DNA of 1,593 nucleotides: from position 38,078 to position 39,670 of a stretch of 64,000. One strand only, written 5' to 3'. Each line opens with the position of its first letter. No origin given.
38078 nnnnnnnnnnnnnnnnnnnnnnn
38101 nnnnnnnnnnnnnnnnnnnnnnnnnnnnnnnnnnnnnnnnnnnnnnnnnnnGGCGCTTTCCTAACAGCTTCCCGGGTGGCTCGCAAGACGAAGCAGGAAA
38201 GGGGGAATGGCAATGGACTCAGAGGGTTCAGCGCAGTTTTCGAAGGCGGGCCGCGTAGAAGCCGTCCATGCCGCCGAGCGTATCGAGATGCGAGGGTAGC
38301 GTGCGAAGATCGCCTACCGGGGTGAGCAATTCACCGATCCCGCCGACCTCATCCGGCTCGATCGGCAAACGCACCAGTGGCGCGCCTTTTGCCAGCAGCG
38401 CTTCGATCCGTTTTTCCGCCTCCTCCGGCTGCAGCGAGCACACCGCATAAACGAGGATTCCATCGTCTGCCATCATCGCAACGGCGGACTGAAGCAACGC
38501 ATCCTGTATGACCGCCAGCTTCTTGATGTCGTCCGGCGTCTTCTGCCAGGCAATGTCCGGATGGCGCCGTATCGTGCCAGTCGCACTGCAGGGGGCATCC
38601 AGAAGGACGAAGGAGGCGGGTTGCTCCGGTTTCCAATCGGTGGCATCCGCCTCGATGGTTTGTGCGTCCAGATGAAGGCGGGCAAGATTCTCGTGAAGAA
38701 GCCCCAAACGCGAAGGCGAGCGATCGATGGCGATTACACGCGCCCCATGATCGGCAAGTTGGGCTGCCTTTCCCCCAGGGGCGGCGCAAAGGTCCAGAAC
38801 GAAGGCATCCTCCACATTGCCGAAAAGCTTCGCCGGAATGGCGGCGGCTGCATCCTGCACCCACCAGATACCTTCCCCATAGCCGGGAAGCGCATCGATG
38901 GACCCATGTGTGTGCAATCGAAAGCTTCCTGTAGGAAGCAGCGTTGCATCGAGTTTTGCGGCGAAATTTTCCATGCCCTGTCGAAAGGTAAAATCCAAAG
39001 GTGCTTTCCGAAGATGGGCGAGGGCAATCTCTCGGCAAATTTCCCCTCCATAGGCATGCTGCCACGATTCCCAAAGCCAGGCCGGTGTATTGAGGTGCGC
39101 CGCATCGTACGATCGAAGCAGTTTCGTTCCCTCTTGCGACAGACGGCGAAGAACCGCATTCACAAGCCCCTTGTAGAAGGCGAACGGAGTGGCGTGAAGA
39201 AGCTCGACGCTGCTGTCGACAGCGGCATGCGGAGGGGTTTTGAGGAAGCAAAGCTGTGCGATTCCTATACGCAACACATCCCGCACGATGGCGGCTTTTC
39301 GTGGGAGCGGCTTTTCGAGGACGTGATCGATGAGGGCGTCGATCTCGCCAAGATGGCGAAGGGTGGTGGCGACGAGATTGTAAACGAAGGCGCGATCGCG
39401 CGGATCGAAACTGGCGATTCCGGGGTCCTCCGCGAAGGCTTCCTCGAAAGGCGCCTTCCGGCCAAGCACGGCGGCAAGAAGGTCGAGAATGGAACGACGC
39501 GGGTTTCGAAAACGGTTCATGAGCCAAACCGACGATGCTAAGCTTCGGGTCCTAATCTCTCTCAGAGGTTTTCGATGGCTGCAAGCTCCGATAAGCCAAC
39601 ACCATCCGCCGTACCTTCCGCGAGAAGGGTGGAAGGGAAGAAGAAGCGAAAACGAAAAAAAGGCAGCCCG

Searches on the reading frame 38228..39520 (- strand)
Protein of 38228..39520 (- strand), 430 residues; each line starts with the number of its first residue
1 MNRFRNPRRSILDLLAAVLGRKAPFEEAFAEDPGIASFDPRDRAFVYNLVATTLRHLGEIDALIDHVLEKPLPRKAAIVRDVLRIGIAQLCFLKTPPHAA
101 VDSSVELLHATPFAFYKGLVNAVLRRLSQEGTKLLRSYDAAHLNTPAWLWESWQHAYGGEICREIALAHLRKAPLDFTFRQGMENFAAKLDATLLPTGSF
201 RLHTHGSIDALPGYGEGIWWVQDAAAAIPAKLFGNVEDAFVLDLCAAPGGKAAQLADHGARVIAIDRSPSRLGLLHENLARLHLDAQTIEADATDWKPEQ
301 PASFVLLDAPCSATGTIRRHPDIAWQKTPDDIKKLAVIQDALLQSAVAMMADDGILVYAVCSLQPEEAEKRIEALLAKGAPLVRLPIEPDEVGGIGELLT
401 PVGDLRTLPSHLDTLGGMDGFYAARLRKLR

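Call 60: search_protein_families(library=pfam, proteins=[window:38228-39520:-], max_evalue=0.00001)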
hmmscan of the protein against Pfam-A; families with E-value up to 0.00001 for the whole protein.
window:38228-39520:- (430 aa): 3 families
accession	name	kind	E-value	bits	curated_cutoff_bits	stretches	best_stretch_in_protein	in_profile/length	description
PF01189.24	Methyltr_RsmB-F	-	1.7e-42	145.8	27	1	236-427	7-199/199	16S rRNA methyltransferase RsmB/F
PF01029.23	NusB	-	4.6e-25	89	23.1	1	5-128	1-132/133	NusB family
PF13649.12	Methyltransf_25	-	3.9e-07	31.1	27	1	241-304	1-67/97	Methyltransferase domain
